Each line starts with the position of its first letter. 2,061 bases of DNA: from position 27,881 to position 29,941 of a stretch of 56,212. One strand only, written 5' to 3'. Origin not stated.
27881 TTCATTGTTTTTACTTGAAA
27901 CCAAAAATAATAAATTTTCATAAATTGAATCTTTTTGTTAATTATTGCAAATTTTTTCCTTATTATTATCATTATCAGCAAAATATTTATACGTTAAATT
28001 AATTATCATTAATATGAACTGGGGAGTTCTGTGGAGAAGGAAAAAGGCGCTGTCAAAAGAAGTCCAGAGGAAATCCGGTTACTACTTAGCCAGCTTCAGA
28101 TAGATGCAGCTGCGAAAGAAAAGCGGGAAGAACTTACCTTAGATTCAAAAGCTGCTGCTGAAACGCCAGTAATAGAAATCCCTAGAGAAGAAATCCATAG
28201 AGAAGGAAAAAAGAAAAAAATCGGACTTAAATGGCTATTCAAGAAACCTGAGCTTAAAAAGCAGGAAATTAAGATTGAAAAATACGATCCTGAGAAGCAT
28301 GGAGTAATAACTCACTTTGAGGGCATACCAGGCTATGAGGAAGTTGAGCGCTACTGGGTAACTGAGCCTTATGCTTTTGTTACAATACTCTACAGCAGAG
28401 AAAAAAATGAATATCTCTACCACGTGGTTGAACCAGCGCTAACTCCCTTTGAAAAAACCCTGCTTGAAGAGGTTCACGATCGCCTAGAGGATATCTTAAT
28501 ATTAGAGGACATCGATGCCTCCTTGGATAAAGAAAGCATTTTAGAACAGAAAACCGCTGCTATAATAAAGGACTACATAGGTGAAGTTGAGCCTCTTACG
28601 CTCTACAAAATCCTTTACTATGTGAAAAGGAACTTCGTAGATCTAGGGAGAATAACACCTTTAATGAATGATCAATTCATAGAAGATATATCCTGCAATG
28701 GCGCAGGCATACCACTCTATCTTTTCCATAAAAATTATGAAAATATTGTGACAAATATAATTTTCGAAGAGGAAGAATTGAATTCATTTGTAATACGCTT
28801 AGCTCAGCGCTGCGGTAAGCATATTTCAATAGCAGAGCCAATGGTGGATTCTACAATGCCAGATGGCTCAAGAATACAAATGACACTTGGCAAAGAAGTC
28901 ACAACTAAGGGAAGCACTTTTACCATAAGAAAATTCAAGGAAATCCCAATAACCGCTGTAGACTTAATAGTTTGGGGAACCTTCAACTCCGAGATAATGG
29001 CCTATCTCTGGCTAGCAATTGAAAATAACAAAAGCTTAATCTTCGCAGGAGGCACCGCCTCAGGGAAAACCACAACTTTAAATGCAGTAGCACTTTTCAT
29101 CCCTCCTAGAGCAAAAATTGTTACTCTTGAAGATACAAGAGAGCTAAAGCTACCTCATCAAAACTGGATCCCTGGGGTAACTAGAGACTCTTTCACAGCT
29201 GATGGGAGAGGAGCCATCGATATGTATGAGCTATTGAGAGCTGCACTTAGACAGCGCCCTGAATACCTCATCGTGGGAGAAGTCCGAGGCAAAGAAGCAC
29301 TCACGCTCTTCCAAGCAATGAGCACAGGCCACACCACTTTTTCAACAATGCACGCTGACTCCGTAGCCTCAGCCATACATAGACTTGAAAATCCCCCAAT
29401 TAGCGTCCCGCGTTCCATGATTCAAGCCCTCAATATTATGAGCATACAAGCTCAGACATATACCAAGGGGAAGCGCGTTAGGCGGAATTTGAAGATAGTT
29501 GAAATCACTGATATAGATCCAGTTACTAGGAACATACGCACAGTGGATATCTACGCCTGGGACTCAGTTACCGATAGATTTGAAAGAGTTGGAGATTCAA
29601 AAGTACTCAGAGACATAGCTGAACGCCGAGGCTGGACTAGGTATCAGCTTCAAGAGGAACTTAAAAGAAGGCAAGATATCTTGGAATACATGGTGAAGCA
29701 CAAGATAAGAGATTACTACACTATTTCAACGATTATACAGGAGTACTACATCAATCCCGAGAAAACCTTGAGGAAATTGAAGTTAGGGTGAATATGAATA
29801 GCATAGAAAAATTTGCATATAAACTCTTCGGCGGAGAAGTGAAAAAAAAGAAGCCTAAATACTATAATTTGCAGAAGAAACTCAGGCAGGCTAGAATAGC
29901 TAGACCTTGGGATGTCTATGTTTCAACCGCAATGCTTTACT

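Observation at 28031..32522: Stand-alone trio of secretion ATPase, platform protein and P-loop-less KaiC/ArlH-like protein, with no filament genes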

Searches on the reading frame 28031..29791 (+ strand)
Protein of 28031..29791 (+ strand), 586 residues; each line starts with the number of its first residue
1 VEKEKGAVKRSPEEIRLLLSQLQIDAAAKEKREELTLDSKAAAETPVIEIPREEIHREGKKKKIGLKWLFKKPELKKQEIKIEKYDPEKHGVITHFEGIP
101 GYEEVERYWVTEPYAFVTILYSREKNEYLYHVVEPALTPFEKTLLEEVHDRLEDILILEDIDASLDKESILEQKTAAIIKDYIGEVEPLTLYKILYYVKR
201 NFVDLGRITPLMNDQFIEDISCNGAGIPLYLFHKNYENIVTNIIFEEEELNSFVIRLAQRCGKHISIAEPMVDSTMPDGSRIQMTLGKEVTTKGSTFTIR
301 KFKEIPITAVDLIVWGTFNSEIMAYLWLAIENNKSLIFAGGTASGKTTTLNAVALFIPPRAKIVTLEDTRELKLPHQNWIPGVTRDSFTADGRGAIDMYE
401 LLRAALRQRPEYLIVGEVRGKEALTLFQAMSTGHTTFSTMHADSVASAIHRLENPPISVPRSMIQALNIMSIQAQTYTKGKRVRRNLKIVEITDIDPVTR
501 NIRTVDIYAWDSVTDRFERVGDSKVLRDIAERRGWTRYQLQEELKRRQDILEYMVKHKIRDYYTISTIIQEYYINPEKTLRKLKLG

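Call 3: search_protein_families(library=pfam, proteins=[window:28031-29791:+], max_evalue=1)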
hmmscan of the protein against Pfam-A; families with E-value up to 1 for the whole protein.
window:28031-29791:+ (586 aa): 6 families
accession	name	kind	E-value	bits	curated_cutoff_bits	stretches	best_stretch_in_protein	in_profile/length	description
PF00437.27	T2SSE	-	1.5e-37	129.5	24.9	1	250-476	46-276/370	Type II/IV secretion system protein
PF23989.1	PilB3_C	-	4.2e-10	40.1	27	1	514-583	2-70/83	PilB3-like, C-terminal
PF23990.1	PilB3_N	-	1.1e-07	32.3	27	1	84-135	50-100/101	PilB3-like, N-terminal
PF13555.12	AAA_29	-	0.0023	18.1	27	1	308-360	2-49/61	P-loop containing region of AAA domain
PF20720.3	nSTAND3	-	0.064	13.4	27.2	0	330-372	14-57/155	Novel STAND NTPase 3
PF01782.24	RimM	-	0.11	13.2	23.5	1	67-108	32-73/84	RimM N-terminal domain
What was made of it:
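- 28031..29791 (+): PilB-type (VirB11/T2SSE superfamily) hexameric assembly ATPase, 586 aa. It belongs to euryarchaeal Clade 2 and is not ArlI. Residues 1-100 form a K/E-rich, poorly conserved extension. Pfam T2SSE 1.5e-37, PilB3_C 40.1 bits and PilB3_N 32.3 bits, both above the 27-bit cut-off (call 3).
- On Euryarchaeal Clade 2 (PilB3/PilC3-type) type IV pilus assembly module: PF00437 at 129.5 bits, PF23989 at 40.1 bits and PF23990 at 32.3 bits, all above their gathering scores (call 3).
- PilB3_N and PilB3_C both score above their Pfam thresholds (call 3).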

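Call 4: search_protein_families(library=ncbifam, proteins=[window:28031-29791:+], max_evalue=1)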
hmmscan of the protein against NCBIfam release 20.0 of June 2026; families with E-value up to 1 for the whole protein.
window:28031-29791:+ (586 aa): 24 families
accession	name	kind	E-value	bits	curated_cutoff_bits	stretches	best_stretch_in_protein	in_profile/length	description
NF058587.1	archaellum_moto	equivalog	2e-124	416.2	550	1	115-573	40-518/527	archaellum flagellar ATPase motor FlaI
NF053672.1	bindosome_BasE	exception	6.5e-67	226.4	1000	1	88-575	24-510/512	bindosome assembly system ATPase subunit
TIGR03819.1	heli_sec_ATPase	hypoth_equivalog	7e-47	160.3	373.15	1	175-453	21-298/340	TadA family conjugal transfer-associated ATPase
TIGR02788.1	VirB11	equivalog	2.4e-40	138.5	249.95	2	321-453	132-263/308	P-type DNA transfer ATPase VirB11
TIGR02782.1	TrbB_P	equivalog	2.6e-35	122.2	304.55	1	208-497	14-298/303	P-type conjugative transfer ATPase TrbB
NF010475.0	PRK13900.1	equivalog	1.3e-33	116.5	389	1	244-452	50-279/333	type IV secretion system ATPase VirB11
NF010469.0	PRK13894.1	subfamily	8.3e-28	97.6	508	1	211-454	30-266/320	conjugal transfer ATPase TrbB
NF010407.0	PRK13833.1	subfamily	2.5e-25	89.6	499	1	265-489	77-300/323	conjugal transfer protein TrbB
NF010425.0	PRK13851.1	equivalog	1.1e-20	73.9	461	2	319-450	148-278/344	type IV secretion system protein VirB11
NF041000.1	ATPase_ComGA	equivalog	2.8e-19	69.1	300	1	332-473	126-262/267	competence type IV pilus ATPase ComGA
TIGR01420.1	pilT_fam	subfamily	1e-16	61.1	319.1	1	334-482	122-272/343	PilT/PilU family type 4a pilus ATPase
TIGR02533.1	type_II_gspE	equivalog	5.3e-15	55.1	630.25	1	326-454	235-358/486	type II secretion system ATPase GspE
TIGR02538.1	type_IV_pilB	equivalog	8.5e-15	54.4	675.65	1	318-464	300-439/564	type IV-A pilus assembly ATPase PilB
NF007755.0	PRK10436.1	equivalog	5.5e-14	51.7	617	1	323-466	208-344/465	type II secretion system protein GspE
TIGR02525.1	plasmid_TraJ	equivalog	5.6e-14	51.9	368.3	1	338-463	154-281/372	plasmid transfer ATPase TraJ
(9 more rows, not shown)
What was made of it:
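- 28031..29791 (+): NCBIfam FlaI equivalog 416 bits, below the 550 cut-off (call 4).
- On Archaellum motor ATPase ArlI (FlaI): 416.2 bits (call 4).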

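Call 39: search_solved_structures(query=window:28031-29791:+, max_evalue=1e-10, show_alignments=3)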
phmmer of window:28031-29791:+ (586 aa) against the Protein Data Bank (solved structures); distinct sequences matched with E-value up to 1e-10: 15.
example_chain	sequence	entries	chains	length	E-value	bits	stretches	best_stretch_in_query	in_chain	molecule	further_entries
2oap_1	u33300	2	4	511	1.3e-139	469.4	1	101-584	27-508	Type II secretion system protein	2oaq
4ii7_A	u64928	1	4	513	3.5e-92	312.8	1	114-567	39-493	FlaI ATPase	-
4ihq_A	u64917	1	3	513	2.2e-91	310.2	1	114-567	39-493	FlaI ATPase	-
8rjf_A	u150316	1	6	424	9.5e-43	149.7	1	201-550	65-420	Pilus assembly ATPase CpaF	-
8rkd_E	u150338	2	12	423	1.1e-42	149.4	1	201-549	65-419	Pilus assembly ATPase CpaF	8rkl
9e24_A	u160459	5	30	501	2.2e-42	148.5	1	201-547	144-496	CpaF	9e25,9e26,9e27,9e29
6bge_A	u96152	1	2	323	3.2e-17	65.4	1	268-456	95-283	VirB11-like protein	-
1g6o_A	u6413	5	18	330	3.4e-17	65.3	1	268-456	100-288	CAG-ALPHA | virB11 homolog | Cag-alfa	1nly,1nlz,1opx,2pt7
2gza_A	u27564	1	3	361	1.5e-13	53.3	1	321-452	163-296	Type IV secretion system protein VirB11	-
2eyu_A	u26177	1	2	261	1.6e-11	46.6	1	336-454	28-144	twitching motility protein PilT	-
5zfq_A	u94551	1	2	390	3.1e-11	45.7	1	335-504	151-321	Twitching motility pilus retraction protein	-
2gsz_A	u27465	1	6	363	3.2e-11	45.6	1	336-454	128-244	twitching motility protein PilT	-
2ewv_A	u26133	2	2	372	3.4e-11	45.5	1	336-454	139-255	twitching motility protein PilT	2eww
3jvu_A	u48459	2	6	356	3.4e-11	45.5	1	337-479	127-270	Twitching mobility protein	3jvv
6ojx_A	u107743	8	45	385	7.4e-11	44.4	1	336-503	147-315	Twitching motility pilus retraction ATPase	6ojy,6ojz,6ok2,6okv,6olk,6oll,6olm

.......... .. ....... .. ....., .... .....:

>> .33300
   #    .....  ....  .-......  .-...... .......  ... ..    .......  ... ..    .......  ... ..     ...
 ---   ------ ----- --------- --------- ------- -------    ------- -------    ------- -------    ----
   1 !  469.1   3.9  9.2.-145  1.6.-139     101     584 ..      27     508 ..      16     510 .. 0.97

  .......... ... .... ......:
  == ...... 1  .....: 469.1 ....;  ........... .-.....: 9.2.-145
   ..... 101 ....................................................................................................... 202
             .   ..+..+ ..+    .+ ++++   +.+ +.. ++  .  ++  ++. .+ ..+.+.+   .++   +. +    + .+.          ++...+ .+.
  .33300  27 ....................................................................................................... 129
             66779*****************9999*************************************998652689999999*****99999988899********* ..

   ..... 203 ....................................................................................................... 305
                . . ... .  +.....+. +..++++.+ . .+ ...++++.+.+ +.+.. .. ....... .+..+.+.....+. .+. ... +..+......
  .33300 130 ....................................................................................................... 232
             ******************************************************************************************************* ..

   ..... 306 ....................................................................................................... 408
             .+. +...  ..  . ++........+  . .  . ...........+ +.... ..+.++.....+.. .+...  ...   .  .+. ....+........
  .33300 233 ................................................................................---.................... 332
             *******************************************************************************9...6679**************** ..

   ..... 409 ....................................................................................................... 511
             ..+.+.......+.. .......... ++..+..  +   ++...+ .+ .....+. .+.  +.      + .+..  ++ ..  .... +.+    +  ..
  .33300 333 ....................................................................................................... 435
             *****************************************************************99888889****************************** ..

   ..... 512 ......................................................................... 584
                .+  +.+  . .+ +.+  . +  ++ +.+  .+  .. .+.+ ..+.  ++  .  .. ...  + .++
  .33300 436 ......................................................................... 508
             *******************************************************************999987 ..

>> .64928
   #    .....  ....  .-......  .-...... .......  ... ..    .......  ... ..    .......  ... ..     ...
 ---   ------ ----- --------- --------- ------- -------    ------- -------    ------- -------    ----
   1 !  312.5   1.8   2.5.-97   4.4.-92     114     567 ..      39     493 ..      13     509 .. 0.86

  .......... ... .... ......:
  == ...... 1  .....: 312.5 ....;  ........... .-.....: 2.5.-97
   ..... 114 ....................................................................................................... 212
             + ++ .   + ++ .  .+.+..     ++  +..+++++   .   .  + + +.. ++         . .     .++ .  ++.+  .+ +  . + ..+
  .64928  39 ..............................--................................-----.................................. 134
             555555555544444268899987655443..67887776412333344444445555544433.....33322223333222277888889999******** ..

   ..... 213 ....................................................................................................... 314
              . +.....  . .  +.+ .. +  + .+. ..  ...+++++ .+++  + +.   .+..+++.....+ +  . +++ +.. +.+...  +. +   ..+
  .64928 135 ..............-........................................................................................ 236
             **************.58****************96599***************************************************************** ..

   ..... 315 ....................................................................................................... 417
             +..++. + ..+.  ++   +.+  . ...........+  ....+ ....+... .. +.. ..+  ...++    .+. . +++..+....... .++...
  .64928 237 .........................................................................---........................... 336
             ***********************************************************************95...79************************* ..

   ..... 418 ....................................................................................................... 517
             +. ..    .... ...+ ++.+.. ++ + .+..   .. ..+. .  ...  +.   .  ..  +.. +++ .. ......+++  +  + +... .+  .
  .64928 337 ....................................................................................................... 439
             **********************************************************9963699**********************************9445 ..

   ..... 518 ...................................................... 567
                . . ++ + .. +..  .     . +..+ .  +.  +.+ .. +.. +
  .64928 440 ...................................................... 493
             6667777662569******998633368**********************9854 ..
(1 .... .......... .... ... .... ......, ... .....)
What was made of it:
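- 28031..29791 (+): A. fulgidus GspE 2OAP 469 bits against S. acidocaldarius FlaI 313 bits (call 39).
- On Archaellum motor ATPase ArlI (FlaI): The window ATPase is closer to afGspE (469 bits) than to FlaI (313 bits) (call 39).
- The ATPase matches A. fulgidus GspE at 469 bits and FlaI at 313 bits (call 39). The ATPase is closer to afGspE than to FlaI (call 39).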

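Call 53: search_protein_representatives(protein=window:28031-29791:+)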
Query: 586 residues. Proteins with E-value up to 0.001 (for the whole library): 30484; up to 1e-10: 9893; up to 1e-30: 2372. The best 150 are listed.
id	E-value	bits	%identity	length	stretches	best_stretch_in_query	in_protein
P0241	1.9e-246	835.3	69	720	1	60-584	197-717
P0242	3.7e-235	798.1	66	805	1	39-585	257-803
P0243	1.5e-199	680.5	58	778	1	88-584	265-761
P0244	1.5e-193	660.8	54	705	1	53-582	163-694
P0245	5.9e-181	619.1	54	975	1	67-581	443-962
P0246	1.5e-180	617.8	54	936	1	47-583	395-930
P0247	2.1e-180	617.3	53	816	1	30-580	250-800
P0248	8.9e-179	611.9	54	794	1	47-577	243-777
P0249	4.5e-176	603.0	55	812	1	81-581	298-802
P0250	9.2e-176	602.0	55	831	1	81-584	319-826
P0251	2.5e-167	574.1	52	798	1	73-583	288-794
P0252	1.1e-166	572.1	52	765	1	86-582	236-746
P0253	1.4e-165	568.4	36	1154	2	119-581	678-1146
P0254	2.7e-163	560.8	50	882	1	81-583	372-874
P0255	1.3e-160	552.0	49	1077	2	333-583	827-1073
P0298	7.0e-144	496.8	47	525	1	91-583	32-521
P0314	1.6e-135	469.1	45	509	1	102-582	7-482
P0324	4.2e-133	461.2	45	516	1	100-582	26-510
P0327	1.0e-130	453.3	44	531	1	106-583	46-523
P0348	1.4e-124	433.0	46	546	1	119-584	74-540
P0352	3.1e-123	428.6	42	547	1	102-583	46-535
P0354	7.4e-123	427.3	45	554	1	110-586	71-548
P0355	9.2e-123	427.0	42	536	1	105-583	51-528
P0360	4.6e-122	424.7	43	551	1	96-583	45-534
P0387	6.2e-118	411.1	42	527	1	98-572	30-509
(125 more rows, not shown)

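Call 54: search_protein_families(library=ncbifam, proteins=[P0298, P0314, P0324, P0327, P0352, P0355, P0360, P0387, P0348, P0354], max_evalue=1e-60)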
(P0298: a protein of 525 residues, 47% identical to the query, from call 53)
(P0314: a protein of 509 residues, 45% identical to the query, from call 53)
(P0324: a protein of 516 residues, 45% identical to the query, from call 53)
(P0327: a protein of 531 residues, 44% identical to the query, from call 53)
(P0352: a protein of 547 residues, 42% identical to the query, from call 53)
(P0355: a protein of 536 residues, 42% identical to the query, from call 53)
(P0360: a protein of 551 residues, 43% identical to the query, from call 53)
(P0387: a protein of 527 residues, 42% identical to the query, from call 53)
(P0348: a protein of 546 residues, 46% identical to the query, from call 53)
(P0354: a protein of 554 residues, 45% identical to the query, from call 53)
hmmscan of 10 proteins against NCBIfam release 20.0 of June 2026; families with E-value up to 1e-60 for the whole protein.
P0298 (525 aa): 2 families
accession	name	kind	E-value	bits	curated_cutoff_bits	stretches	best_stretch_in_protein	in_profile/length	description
NF058587.1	archaellum_moto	equivalog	4.4e-123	411.8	550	1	86-514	92-521/527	archaellum flagellar ATPase motor FlaI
NF053672.1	bindosome_BasE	exception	1.2e-64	219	1000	1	30-511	25-508/512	bindosome assembly system ATPase subunit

P0314 (509 aa): 1 family
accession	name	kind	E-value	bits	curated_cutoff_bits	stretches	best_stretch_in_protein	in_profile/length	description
NF058587.1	archaellum_moto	equivalog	2.1e-104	350.2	550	1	50-453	96-497/527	archaellum flagellar ATPase motor FlaI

P0324 (516 aa): 1 family
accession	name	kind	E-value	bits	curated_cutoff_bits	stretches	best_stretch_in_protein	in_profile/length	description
NF058587.1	archaellum_moto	equivalog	2.4e-114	382.9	550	1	47-498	46-515/527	archaellum flagellar ATPase motor FlaI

P0327 (531 aa): 2 families
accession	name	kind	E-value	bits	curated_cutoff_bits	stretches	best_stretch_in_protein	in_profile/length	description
NF058587.1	archaellum_moto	equivalog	1.2e-136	456.5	550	1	46-513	32-518/527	archaellum flagellar ATPase motor FlaI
NF053672.1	bindosome_BasE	exception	1.1e-71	242.2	1000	1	68-515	61-510/512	bindosome assembly system ATPase subunit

P0352 (547 aa): 1 family
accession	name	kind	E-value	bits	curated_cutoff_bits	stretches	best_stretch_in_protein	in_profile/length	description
NF058587.1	archaellum_moto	equivalog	2e-116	389.8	550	1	80-527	87-520/527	archaellum flagellar ATPase motor FlaI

P0355 (536 aa): 1 family
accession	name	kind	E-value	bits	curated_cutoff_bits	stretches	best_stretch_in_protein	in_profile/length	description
NF058587.1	archaellum_moto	equivalog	4.1e-96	322.8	550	1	60-519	39-519/527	archaellum flagellar ATPase motor FlaI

P0360 (551 aa): 1 family
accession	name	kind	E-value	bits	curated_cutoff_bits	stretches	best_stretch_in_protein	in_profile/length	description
NF058587.1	archaellum_moto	equivalog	7.3e-96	322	550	1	122-525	116-519/527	archaellum flagellar ATPase motor FlaI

P0387 (527 aa): 2 families
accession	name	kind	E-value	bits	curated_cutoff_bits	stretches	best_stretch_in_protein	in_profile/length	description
NF058587.1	archaellum_moto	equivalog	1e-113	380.9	550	1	96-513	90-521/527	archaellum flagellar ATPase motor FlaI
NF053672.1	bindosome_BasE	exception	2.2e-62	211.5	1000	1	33-512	37-510/512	bindosome assembly system ATPase subunit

P0348 (546 aa): 2 families
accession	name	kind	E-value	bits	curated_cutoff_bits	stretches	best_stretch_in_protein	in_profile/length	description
NF058587.1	archaellum_moto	equivalog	1.2e-130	436.7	550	1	110-530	98-519/527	archaellum flagellar ATPase motor FlaI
NF053672.1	bindosome_BasE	exception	1.6e-69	235.1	1000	1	72-531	51-510/512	bindosome assembly system ATPase subunit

P0354 (554 aa): 2 families
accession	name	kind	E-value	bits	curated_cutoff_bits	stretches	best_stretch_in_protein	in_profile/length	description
NF058587.1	archaellum_moto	equivalog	3.1e-134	448.6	550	1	69-537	33-520/527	archaellum flagellar ATPase motor FlaI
NF053672.1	bindosome_BasE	exception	1.1e-73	248.7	1000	1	59-537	36-510/512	bindosome assembly system ATPase subunit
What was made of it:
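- On Archaellum motor ATPase ArlI (FlaI): Ten ArlI-sized near neighbours are also below the threshold, at 322-457 bits (call 54).
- Ten ArlI-sized proteins sampled from the 150 nearest 50%-identity cluster representatives all fall below the ArlI cut-off, at 322-457 bits (calls 53, 54).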
